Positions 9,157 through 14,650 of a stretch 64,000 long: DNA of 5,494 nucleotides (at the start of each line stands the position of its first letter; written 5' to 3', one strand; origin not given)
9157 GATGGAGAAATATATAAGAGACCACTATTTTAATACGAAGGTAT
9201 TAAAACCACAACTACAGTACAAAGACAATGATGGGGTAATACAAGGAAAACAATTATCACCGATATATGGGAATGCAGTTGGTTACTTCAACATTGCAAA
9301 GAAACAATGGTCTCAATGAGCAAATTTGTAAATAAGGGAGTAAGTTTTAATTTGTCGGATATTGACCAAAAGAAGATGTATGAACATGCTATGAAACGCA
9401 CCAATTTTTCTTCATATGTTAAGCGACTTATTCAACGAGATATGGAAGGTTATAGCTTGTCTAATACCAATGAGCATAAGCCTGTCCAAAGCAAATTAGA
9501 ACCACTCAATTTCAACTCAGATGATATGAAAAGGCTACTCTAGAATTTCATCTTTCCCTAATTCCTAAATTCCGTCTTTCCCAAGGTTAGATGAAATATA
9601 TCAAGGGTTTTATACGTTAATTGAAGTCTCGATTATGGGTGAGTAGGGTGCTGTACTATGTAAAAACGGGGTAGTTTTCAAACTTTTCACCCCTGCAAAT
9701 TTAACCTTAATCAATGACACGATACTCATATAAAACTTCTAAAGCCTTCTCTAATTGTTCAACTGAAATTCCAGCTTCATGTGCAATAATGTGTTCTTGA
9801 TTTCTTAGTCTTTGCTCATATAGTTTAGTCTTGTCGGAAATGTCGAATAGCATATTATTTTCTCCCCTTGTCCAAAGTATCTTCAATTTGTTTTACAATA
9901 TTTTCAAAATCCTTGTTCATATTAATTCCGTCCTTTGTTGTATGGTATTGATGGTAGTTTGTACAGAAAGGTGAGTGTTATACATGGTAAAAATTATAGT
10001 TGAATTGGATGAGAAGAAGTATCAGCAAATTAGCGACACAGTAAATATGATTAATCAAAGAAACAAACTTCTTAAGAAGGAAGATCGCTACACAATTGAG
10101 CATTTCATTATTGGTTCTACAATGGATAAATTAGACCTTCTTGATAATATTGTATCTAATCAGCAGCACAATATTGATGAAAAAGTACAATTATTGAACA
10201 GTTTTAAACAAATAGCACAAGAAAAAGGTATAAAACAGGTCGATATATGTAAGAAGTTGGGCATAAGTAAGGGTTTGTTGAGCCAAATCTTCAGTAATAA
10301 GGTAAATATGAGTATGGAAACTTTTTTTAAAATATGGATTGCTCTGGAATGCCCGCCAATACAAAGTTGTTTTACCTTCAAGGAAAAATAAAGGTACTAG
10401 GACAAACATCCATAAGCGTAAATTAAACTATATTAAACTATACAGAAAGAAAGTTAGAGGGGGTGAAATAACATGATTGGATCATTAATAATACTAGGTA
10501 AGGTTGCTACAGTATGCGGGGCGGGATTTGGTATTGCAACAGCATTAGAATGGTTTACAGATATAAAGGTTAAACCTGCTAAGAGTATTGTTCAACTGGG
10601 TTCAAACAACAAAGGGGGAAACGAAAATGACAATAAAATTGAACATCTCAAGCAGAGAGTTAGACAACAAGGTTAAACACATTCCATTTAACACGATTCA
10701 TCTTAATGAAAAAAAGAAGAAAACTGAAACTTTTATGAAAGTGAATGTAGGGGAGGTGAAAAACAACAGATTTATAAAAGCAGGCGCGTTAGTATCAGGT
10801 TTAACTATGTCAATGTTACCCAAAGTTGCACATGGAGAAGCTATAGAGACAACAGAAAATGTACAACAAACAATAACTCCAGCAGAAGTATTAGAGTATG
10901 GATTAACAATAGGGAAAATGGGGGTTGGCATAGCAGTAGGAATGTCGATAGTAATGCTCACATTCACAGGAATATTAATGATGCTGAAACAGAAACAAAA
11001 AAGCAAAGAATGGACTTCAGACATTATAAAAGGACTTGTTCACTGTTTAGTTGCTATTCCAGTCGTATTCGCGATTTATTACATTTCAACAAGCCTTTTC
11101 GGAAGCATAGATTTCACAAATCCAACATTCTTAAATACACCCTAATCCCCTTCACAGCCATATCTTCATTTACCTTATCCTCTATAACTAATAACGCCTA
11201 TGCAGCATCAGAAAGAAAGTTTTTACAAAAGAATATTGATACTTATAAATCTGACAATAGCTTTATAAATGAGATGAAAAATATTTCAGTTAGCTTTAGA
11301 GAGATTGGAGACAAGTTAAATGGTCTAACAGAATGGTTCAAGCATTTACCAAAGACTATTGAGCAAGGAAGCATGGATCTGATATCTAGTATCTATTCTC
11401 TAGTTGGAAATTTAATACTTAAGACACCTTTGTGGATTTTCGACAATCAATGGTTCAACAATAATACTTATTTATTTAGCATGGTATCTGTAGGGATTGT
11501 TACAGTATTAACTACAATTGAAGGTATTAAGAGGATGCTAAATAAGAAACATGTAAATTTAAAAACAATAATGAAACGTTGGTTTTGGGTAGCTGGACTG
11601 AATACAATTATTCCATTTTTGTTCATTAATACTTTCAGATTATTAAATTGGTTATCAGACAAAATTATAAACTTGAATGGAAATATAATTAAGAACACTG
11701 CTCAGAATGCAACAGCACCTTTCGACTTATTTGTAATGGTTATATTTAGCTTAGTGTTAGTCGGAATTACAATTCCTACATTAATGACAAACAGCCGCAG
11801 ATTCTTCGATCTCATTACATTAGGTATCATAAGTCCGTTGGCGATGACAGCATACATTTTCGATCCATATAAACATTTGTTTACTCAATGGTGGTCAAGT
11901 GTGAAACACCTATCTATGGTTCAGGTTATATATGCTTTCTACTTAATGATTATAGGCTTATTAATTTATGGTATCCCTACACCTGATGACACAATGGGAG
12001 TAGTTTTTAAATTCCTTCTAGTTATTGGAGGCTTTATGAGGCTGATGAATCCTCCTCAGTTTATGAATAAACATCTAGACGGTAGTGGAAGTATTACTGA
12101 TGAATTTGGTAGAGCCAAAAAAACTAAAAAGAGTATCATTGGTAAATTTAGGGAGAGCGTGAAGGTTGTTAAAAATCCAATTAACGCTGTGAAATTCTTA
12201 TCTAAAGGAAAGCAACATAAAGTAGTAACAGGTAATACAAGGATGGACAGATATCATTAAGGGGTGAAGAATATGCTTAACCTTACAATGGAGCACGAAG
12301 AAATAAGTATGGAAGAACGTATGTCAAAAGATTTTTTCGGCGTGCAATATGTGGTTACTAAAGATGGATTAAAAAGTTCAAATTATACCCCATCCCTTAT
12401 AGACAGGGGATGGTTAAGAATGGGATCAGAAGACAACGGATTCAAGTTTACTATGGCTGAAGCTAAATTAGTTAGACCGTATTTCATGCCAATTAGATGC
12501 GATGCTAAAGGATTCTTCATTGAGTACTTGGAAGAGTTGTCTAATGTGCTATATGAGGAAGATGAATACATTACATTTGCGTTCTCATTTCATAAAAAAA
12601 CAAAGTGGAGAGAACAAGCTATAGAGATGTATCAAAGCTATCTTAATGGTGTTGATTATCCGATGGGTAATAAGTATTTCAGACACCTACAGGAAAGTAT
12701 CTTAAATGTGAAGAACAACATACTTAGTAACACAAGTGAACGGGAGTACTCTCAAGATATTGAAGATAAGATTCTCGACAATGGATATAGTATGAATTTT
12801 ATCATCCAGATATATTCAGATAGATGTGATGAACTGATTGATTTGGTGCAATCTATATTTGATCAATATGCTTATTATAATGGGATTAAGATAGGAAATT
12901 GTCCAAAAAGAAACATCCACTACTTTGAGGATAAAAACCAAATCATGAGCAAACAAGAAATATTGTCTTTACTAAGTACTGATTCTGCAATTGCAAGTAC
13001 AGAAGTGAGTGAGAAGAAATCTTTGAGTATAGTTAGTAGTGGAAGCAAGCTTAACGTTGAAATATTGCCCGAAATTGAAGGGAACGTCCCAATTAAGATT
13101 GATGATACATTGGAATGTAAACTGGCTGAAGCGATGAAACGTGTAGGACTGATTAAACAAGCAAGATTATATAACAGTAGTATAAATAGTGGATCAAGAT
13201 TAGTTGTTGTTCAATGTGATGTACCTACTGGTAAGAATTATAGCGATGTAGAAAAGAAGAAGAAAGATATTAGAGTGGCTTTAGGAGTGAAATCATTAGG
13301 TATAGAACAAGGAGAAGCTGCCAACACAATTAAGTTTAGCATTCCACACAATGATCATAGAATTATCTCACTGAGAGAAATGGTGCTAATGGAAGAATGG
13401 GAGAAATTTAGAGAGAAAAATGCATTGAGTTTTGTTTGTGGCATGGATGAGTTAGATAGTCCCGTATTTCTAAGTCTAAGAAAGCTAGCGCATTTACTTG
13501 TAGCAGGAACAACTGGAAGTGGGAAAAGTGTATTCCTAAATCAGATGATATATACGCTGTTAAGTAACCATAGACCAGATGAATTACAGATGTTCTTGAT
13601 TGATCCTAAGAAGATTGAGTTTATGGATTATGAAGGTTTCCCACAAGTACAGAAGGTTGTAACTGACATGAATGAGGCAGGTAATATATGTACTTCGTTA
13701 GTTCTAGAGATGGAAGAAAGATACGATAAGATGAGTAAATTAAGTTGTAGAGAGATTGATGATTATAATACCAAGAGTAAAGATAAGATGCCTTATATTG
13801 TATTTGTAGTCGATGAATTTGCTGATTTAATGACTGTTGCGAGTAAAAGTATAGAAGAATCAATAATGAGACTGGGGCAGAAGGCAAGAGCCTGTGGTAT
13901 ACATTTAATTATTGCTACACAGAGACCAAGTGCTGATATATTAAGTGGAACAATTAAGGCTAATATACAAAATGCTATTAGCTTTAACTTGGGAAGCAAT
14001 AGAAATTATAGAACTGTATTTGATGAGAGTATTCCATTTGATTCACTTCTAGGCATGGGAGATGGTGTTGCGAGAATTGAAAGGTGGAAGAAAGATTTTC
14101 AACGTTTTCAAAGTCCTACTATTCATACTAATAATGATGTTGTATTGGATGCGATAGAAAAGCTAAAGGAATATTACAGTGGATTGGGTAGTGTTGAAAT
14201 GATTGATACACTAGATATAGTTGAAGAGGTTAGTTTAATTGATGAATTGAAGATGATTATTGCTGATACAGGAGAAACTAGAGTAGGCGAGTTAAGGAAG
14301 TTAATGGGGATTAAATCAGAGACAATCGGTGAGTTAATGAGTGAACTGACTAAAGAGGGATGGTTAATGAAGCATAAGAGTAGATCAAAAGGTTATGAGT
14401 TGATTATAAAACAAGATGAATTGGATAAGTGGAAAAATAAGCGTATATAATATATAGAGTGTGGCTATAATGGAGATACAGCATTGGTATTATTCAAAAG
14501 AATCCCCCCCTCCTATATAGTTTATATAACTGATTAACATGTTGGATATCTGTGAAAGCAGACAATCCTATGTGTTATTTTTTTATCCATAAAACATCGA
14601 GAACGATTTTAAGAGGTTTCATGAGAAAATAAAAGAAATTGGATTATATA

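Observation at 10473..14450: Membrane-protein plus soluble FtsK-like translocase operon with no VirB4, relaxase or packaging context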

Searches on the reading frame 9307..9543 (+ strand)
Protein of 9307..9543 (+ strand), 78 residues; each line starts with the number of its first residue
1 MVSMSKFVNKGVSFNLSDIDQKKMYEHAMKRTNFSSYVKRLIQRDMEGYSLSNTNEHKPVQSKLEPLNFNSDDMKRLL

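Call 14: search_protein_families(library=phrogs, proteins=[window:9307-9543:+], max_evalue=0.001)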
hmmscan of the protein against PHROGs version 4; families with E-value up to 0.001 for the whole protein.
window:9307-9543:+ (78 aa): 4 families
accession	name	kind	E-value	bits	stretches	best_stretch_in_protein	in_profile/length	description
phrog_4223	-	unknown function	3.1e-14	54.1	1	9-61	3-55/67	-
phrog_8966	-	unknown function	1.5e-13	51.8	1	10-48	5-43/67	-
phrog_14312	-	unknown function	8.7e-09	36.8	1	8-65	4-58/87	-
phrog_17574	-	unknown function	3.9e-07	31.9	1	5-60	3-56/102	-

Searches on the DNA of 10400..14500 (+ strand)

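Call 6: search_dna_similar(query=window:10400-14500:+, collection=phages, mode=near, max_rows=25)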
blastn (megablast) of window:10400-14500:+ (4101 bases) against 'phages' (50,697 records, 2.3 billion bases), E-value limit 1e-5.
No match.

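Call 7: search_dna_similar(query=window:10400-14500:+, collection=plasmids, mode=near, max_rows=25)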
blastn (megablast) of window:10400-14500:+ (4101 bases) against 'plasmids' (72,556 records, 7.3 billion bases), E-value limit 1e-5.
No match.

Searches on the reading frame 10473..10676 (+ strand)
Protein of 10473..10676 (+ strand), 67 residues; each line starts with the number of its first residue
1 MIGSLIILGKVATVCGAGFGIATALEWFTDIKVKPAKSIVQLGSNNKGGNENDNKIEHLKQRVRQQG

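Call 4: search_protein_families(library=pfam, proteins=[window:10473-10676:+], max_evalue=0.1)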
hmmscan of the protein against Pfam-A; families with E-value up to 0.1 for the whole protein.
window:10473-10676:+ (67 aa): 2 families
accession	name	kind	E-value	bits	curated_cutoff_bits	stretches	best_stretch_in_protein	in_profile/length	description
PF24126.1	DUF7394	-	3.4e-09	37.3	27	1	3-64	3-61/65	Family of unknown function (DUF7394)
PF18898.5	DUF5654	-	0.039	14.4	23.8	1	8-33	6-31/71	Family of unknown function (DUF5654)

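Call 5: search_protein_families(library=phrogs, proteins=[window:10473-10676:+], max_evalue=0.1)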
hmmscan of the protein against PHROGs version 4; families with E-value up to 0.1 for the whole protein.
window:10473-10676:+ (67 aa): 2 families
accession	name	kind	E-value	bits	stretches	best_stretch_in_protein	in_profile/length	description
phrog_3796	-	unknown function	1.1e-06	29.6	1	5-65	4-63/65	-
phrog_37338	-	unknown function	0.036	15.1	1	48-63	23-38/51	-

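Call 27: search_protein_families(library=ncbifam, proteins=[window:10473-10676:+], max_evalue=0.1)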
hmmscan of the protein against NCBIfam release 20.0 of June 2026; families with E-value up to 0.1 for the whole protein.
window:10473-10676:+ (67 aa): 0 families

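Call 97: search_protein_families(library=padloc, proteins=[window:10473-10676:+], max_evalue=0.01)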
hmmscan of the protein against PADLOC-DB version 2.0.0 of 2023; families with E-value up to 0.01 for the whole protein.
window:10473-10676:+ (67 aa): 0 families
